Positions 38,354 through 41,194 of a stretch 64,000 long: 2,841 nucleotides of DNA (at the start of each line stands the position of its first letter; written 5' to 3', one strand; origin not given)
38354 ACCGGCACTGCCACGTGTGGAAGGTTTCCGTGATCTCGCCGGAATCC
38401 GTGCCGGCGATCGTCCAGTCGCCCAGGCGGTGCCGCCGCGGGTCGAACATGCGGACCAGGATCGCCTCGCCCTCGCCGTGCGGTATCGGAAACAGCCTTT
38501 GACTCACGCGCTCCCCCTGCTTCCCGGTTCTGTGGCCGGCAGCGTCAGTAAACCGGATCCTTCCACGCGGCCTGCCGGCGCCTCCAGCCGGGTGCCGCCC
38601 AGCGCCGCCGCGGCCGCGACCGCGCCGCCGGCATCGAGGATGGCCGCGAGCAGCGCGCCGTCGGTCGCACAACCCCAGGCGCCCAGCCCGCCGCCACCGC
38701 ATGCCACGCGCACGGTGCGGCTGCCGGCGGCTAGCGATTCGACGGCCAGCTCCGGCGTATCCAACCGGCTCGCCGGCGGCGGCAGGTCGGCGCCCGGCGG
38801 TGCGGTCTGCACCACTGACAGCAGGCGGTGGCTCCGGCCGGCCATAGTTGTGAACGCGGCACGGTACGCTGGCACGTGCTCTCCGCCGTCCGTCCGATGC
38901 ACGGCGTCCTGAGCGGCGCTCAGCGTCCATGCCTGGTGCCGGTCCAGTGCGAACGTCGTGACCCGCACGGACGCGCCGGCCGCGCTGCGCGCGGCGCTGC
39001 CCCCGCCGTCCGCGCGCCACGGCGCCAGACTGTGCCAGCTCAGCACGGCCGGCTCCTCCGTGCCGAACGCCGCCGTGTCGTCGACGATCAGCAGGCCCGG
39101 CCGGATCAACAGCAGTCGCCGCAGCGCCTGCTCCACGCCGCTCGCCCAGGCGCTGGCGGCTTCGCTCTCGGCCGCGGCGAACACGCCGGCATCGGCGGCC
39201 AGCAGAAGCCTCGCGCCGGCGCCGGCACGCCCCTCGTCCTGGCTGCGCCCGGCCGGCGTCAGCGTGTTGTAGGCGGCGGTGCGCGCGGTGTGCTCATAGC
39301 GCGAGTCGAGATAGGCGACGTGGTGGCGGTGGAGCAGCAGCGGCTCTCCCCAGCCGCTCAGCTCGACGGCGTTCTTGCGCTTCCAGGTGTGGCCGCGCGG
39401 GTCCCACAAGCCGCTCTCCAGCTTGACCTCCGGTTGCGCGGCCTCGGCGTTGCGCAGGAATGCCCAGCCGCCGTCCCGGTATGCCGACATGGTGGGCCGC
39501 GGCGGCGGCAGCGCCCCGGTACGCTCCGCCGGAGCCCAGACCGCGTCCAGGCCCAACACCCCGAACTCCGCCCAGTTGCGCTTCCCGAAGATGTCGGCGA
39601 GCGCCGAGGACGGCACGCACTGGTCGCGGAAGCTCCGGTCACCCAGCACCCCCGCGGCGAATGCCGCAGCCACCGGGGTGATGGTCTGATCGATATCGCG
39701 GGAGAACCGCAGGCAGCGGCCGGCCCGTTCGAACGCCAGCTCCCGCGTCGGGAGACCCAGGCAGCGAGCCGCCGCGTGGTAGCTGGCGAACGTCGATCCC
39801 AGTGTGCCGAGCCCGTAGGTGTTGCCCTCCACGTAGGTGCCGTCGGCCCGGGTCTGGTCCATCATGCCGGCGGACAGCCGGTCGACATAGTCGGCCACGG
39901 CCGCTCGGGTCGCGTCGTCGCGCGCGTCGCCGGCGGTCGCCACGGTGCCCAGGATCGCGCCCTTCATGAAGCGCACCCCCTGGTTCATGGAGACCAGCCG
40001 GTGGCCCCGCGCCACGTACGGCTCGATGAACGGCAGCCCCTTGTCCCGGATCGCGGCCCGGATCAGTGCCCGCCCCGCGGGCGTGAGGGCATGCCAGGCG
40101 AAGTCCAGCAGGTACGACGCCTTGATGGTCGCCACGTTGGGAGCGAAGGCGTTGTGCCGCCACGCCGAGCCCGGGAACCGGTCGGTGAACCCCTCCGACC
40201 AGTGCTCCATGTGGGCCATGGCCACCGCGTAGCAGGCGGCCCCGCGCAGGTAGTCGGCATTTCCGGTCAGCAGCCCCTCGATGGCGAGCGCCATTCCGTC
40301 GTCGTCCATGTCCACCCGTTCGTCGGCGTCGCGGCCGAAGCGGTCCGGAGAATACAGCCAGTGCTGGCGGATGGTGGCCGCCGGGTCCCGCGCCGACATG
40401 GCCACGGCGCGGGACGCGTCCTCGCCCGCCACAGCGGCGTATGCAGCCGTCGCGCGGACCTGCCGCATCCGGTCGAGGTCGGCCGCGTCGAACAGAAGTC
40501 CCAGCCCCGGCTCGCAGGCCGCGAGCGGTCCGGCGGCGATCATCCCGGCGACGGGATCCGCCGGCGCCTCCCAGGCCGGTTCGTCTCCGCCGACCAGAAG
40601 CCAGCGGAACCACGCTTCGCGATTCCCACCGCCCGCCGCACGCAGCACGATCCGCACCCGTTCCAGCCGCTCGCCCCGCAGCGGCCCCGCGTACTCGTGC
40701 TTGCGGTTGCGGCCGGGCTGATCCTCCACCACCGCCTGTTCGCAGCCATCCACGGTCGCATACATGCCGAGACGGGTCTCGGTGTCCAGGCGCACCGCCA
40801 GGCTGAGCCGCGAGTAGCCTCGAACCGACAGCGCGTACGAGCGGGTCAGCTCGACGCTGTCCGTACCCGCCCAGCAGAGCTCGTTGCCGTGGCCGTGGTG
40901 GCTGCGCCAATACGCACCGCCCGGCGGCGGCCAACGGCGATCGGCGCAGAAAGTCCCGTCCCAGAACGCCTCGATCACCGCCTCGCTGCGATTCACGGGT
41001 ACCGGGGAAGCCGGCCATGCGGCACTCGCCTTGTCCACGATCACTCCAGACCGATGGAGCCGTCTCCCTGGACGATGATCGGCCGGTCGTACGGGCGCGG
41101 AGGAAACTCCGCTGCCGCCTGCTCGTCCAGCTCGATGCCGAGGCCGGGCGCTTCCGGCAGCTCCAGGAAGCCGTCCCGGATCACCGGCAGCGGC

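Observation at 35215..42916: Stop/start-coupled five-gene operon: orphan protein, enolase-family enzyme, two cytoplasmic heparinase II/III-like paralogues, UxuA-like enzyme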

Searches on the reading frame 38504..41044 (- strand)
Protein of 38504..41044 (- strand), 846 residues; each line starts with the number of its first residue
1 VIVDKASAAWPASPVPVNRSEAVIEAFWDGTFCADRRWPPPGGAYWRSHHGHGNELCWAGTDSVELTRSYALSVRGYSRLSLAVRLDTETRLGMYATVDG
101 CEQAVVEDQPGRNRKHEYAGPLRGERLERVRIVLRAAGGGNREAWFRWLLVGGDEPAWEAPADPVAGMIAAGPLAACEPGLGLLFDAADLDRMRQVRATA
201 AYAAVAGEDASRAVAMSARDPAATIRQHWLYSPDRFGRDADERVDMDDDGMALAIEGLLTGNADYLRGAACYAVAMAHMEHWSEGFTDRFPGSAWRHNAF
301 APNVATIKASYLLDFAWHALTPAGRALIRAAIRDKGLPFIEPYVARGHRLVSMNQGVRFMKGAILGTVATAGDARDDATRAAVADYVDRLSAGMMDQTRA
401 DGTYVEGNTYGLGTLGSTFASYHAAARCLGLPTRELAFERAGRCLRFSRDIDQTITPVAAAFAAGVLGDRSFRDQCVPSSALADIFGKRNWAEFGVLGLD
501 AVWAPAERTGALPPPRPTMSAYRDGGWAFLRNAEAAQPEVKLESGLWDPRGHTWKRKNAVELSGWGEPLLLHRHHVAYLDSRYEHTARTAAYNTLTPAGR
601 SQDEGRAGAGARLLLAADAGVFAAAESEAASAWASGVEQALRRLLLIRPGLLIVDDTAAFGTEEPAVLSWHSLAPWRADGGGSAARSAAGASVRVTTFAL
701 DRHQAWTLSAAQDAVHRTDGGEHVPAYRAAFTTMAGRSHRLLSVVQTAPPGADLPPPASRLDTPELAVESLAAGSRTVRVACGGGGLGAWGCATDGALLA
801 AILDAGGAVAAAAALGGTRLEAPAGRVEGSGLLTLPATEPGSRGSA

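Call 4: search_protein_families(library=pfam, proteins=[window:38504-41044:-], max_evalue=0.1)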
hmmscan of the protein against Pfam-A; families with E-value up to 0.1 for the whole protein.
window:38504-41044:- (846 aa): 0 families

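Call 5: search_protein_families(library=ncbifam, proteins=[window:38504-41044:-], max_evalue=0.1)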
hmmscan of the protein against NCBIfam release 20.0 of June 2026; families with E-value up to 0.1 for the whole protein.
window:38504-41044:- (846 aa): 0 families

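Call 9: search_solved_structures(query=window:38504-41044:-, max_evalue=10, show_alignments=2)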
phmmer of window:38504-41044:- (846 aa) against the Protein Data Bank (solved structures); distinct sequences matched with E-value up to 10: 0.

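Call 18: find_homologous_proteins(query=window:38504-41044:-, max_evalue=0.001)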
Query window:38504-41044:- (846 aa): 27 proteins with E <= 0.001 among 8000 candidates.
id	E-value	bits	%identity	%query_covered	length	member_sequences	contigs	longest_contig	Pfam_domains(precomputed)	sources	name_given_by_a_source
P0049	0.0e+0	1896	100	100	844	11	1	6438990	-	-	-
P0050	0.0e+0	1629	86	100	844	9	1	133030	-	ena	-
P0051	0.0e+0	1598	85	99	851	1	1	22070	PF07940.19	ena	-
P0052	0.0e+0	1523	81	99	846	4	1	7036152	PF07940.19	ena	-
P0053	0.0e+0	1522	82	99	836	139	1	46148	-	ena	-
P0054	0.0e+0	1513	81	99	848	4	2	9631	-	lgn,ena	-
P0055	0.0e+0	1505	81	99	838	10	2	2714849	-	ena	-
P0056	0.0e+0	1501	80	99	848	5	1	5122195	-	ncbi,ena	-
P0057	0.0e+0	1501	81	99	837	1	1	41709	-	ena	-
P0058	0.0e+0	1493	81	99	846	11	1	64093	-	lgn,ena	-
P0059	0.0e+0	1488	80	99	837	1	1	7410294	-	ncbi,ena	-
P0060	0.0e+0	1484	80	99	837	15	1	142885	-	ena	-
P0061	0.0e+0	1478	80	99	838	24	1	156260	-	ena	-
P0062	0.0e+0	1383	74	99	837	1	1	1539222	-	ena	-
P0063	0.0e+0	1382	80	92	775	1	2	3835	-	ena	-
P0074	1.8e-148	514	36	98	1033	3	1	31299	-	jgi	-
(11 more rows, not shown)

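Call 19: find_encoding_contigs(protein=P0056, flank=10000, max_places=1)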
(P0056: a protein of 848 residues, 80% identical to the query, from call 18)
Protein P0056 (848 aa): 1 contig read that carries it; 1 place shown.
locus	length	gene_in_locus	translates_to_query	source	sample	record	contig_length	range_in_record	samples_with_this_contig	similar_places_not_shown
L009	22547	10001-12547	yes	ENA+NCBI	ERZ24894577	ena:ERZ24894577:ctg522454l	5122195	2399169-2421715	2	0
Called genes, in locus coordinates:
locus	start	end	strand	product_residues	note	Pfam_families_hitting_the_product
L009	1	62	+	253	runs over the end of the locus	PF00005:ABC_tran, PF13304:AAA_21 (faint), PF12399:BCA_ABC_TP_C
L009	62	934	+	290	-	PF02653:BPD_transp_2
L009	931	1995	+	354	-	PF02653:BPD_transp_2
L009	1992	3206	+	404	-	PF13458:Peripla_BP_6, PF01094:ANF_receptor (weak)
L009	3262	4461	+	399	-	PF13458:Peripla_BP_6, PF01094:ANF_receptor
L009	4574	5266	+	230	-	PF00005:ABC_tran, PF13304:AAA_21 (faint)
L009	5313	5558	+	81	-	-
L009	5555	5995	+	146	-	PF01850:PIN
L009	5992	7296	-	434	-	PF00155:Aminotran_1_2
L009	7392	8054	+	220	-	-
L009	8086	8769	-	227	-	-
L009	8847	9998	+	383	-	PF02746:MR_MLE_N, PF13378:MR_MLE_C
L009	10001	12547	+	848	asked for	-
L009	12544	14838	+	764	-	-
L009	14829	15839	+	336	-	PF01261:AP_endonuc_2, PF03786:UxuA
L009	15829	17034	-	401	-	PF01070:FMN_dh, PF00478:IMPDH (weak)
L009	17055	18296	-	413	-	-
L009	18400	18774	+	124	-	PF03330:DPBB_1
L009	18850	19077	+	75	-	PF09720:Unstab_antitox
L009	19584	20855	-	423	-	-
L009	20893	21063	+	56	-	PF03330:DPBB_1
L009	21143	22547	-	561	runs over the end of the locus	-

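Call 20: find_encoding_contigs(protein=P0062, flank=10000, max_places=1)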
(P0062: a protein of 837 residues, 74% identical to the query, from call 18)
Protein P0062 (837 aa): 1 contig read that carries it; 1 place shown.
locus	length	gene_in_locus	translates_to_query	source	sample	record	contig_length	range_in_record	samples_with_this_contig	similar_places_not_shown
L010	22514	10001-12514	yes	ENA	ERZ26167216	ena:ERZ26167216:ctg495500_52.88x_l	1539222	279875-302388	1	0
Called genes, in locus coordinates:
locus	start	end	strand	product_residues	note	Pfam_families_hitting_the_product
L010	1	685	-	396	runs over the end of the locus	PF02746:MR_MLE_N, PF13378:MR_MLE_C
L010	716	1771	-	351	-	PF01408:GFO_IDH_MocA, PF03447:NAD_binding_3 (weak), PF22725:GFO_IDH_MocA_C3, PF02894:GFO_IDH_MocA_C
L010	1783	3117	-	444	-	PF15892:BNR_4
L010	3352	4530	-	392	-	PF01844:HNH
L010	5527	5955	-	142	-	PF00072:Response_reg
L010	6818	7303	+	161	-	-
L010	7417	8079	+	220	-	-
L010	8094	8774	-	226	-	-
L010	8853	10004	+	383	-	PF02746:MR_MLE_N, PF13378:MR_MLE_C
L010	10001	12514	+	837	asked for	-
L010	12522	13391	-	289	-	PF00528:BPD_transp_1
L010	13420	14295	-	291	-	PF00528:BPD_transp_1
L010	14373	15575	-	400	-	PF13088:BNR_2 (weak)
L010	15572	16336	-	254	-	PF02585:PIG-L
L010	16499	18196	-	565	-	-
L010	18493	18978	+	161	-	-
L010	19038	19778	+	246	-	PF01844:HNH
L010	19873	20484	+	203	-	PF05685:Uma2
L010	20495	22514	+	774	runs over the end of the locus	-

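Call 21: find_encoding_contigs(protein=P0074, flank=10000, max_places=1)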
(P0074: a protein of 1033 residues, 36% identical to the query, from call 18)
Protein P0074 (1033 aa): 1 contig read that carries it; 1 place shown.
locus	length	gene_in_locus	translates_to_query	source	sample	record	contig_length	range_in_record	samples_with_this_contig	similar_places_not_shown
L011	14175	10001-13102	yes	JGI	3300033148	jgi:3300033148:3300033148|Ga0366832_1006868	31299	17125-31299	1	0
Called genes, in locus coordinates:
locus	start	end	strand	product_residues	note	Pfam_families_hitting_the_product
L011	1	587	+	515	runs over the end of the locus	PF01839:FG-GAP (faint), PF13517:FG-GAP_3, PF07593:UnbV_ASPIC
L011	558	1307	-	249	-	PF01609:DDE_Tnp_1 (weak)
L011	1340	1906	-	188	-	-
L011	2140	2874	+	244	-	PF00392:GntR, PF01325:Fe_dep_repress (weak), PF07729:FCD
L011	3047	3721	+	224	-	-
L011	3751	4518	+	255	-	PF07963:N_methyl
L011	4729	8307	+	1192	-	PF13385:Laminin_G_3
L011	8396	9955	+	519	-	-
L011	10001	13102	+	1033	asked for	-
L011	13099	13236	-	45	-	-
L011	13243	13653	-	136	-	PF13358:DDE_3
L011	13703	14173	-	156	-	?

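Call 47: find_related_loci(query=A2, collection=genome_contigs, flank=10000)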
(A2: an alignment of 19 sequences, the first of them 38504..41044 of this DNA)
Query A2 (846 aa) in genome_contigs; peptide patterns used: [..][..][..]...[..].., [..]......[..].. (x = any residue, [..] = any of these).
34 stretches matched a pattern; 10 encode a relative of the query (tblastn E <= 1e-3); 10 distinct loci.
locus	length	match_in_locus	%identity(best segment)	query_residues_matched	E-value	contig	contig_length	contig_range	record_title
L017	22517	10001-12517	86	3-840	0e+0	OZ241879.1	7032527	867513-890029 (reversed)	MAG: Spirochaetia bacterium isolate 33422d00-efb0-4b49-bd16-f937cda21374 genome assembly, chromosome: 1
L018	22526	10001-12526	80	1-838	0e+0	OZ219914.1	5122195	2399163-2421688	MAG: Spirochaetia bacterium isolate 65460407-d738-4661-97af-02a88c6845d9 genome assembly, chromosome: 2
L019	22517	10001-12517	80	1-837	0e+0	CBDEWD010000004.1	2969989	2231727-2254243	MAG: Spirochaetia bacterium isolate c5f6e9bc-bcaa-411e-bf86-d1d97e606e4d genome assembly, contig: contig_4, whole genome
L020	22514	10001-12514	81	3-837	0e+0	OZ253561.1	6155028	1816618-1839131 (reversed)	MAG: Spirochaetia bacterium isolate ba2874e9-b452-4f5e-a21f-6ab892bda592 genome assembly, chromosome: 1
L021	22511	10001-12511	80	2-836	0e+0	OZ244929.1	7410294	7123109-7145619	MAG: Spirochaetia bacterium isolate 8068e3ae-2514-4771-9ed6-15a7f5772894 genome assembly, chromosome: 1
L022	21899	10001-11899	77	1-628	0e+0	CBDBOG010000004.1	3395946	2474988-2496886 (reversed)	MAG: Spirochaetia bacterium isolate 40739a5d-4c61-4e6f-ad63-b7fc718ca5ff genome assembly, contig: contig_4, whole genome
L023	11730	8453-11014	35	5-838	1e-152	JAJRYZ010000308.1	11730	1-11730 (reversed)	MAG: Spirochaetes bacterium isolate Dive96_bin4.116 k141_4871014, whole genome shotgun sequence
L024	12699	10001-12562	35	2-839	5e-145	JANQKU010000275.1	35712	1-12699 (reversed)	MAG: Opitutaceae bacterium isolate PL25a_bin.27 k99_173469, whole genome shotgun sequence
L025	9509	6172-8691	41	7-835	7e-168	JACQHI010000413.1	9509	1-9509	MAG: Lentisphaerae bacterium isolate NC_groundwater_1095_Ag_S2p5_61_52 S_2p5_S6_coassembly_k141_4359295, whole genome sh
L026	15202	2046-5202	40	9-833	1e-100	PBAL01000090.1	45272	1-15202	MAG: Verrucomicrobiales bacterium isolate SP5 MHASMcontig_2550486, whole genome shotgun sequence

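Call 52: search_protein_families(library=pfam, proteins=[L023:665-1723:+, L023:1723-2730:+, L023:3417-4163:+, L023:4188-4874:-, L023:5376-5945:-, L023:6064-7161:+, L023:7183-8391:+, L023:8438-11023:+], max_evalue=0.001)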
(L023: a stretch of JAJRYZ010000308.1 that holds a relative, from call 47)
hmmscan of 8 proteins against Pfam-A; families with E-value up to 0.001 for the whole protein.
L023:665-1723:+ (353 aa): 3 families
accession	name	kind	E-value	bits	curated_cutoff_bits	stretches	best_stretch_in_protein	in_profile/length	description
PF00676.26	E1_dh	-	5.2e-48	164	22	1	22-250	3-231/300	Dehydrogenase E1 component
PF13292.11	DXP_synthase_N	-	2.4e-05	24.2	21.2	1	112-187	102-177/274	1-deoxy-D-xylulose-5-phosphate synthase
PF02775.26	TPP_enzyme_C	-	0.00025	21.3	21.9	1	118-240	25-150/151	Thiamine pyrophosphate enzyme, C-terminal TPP binding domain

L023:1723-2730:+ (336 aa): 4 families
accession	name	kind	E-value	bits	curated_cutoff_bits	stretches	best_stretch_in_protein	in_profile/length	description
PF02779.29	Transket_pyr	-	1e-30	107.1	27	1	7-170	6-171/174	Transketolase, pyrimidine binding domain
PF02780.25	Transketolase_C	-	4.4e-30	104.6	25.9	1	209-327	1-124/124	Transketolase, C-terminal domain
PF17147.9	PFOR_II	-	1.3e-05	25.9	27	1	219-289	2-71/102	Pyruvate:ferredoxin oxidoreductase core domain II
PF22613.1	Transketolase_C_1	-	0.00018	22.1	27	1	217-305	11-85/113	Transketolase-like TK C-terminal domain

L023:3417-4163:+ (249 aa): 0 families

L023:4188-4874:- (229 aa): 1 family
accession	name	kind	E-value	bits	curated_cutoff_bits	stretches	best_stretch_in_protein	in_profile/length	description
PF00248.27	Aldo_ket_red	-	2e-19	70.2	24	1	11-209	85-279/291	Aldo/keto reductase family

L023:5376-5945:- (190 aa): 1 family
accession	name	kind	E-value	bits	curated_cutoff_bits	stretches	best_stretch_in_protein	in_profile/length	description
PF00701.28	DHDPS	-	8.5e-30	103.9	22.1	1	16-188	4-166/289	Dihydrodipicolinate synthetase family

L023:6064-7161:+ (366 aa): 4 families
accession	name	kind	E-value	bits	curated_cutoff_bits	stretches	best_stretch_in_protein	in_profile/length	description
PF13088.12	BNR_2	-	5.3e-30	105.1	31.4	1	75-331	18-268/277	BNR repeat-like domain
PF13859.12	BNR_3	-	1.3e-07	31.8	27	1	76-258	29-213/308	BNR repeat-like domain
PF02012.26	BNR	-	0.00014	21.8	27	0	196-205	1-10/12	BNR/Asp-box repeat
PF15902.12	Sortilin-Vps10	-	0.00038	19.8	33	0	195-322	3-120/446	Sortilin, neurotensin receptor 3,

L023:7183-8391:+ (403 aa): 2 families
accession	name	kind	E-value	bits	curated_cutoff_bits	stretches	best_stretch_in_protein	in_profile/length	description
PF13378.12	MR_MLE_C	-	3.2e-57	194.2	29.4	1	157-379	6-219/219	Enolase C-terminal domain-like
PF02746.21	MR_MLE_N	-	1.4e-19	70.9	22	1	22-125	17-117/117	Mandelate racemase / muconate lactonizing enzyme, N-terminal domain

L023:8438-11023:+ (862 aa): 0 families

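Call 68: find_related_loci(query=A2, collection=metagenome_contigs, flank=8000)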
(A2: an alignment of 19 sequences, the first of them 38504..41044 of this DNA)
Query A2 (846 aa) in metagenome_contigs; peptide patterns used: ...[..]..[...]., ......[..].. (x = any residue, [..] = any of these).
206 stretches matched a pattern; 4 encode a relative of the query (tblastn E <= 1e-3); 4 distinct loci.
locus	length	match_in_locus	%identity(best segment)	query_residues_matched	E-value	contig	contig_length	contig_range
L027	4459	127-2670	40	4-845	0e+0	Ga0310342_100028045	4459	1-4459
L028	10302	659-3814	40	9-833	7e-102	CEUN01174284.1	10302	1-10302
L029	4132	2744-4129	39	10-476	7e-101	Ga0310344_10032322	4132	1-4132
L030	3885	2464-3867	42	7-484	3e-99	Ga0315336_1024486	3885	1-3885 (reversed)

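Call 71: search_protein_families(library=pfam, alignment_id=A2, max_evalue=0.01)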
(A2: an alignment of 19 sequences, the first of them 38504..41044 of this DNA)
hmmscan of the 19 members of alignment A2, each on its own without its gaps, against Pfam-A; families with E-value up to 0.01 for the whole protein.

A. member 1, window:38504-41044:- (846 aa): 0 families

B. families by the number of members that match (of 19 scanned): 1 family
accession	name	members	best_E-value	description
PF07940.18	Hepar_II_III_C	2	1e-05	Heparinase II/III-like, C-terminal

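Call 72: search_solved_structures(query=A2, max_evalue=10, show_alignments=1)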
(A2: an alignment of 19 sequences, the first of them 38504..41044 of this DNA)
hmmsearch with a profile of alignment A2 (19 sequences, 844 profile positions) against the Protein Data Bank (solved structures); distinct sequences matched with E-value up to 10: 6.
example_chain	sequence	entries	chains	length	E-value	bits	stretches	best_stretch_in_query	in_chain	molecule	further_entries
8khv_A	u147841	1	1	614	2e-05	25.9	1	311-415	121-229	Heparinase II/III-like protein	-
4wen_A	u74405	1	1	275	0.71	10.8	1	381-422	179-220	K88 fimbrial protein AC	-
4wem_A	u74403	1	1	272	0.72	10.8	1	381-422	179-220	K88 fimbrial protein AC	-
2j6r_B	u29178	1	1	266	0.83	10.6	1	381-422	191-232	K88 FIMBRIAL PROTEIN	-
2j6r_A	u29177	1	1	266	0.88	10.5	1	381-422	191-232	K88 FIMBRIAL PROTEIN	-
4we2_A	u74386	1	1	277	0.89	10.5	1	380-422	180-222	K88 fimbrial protein AB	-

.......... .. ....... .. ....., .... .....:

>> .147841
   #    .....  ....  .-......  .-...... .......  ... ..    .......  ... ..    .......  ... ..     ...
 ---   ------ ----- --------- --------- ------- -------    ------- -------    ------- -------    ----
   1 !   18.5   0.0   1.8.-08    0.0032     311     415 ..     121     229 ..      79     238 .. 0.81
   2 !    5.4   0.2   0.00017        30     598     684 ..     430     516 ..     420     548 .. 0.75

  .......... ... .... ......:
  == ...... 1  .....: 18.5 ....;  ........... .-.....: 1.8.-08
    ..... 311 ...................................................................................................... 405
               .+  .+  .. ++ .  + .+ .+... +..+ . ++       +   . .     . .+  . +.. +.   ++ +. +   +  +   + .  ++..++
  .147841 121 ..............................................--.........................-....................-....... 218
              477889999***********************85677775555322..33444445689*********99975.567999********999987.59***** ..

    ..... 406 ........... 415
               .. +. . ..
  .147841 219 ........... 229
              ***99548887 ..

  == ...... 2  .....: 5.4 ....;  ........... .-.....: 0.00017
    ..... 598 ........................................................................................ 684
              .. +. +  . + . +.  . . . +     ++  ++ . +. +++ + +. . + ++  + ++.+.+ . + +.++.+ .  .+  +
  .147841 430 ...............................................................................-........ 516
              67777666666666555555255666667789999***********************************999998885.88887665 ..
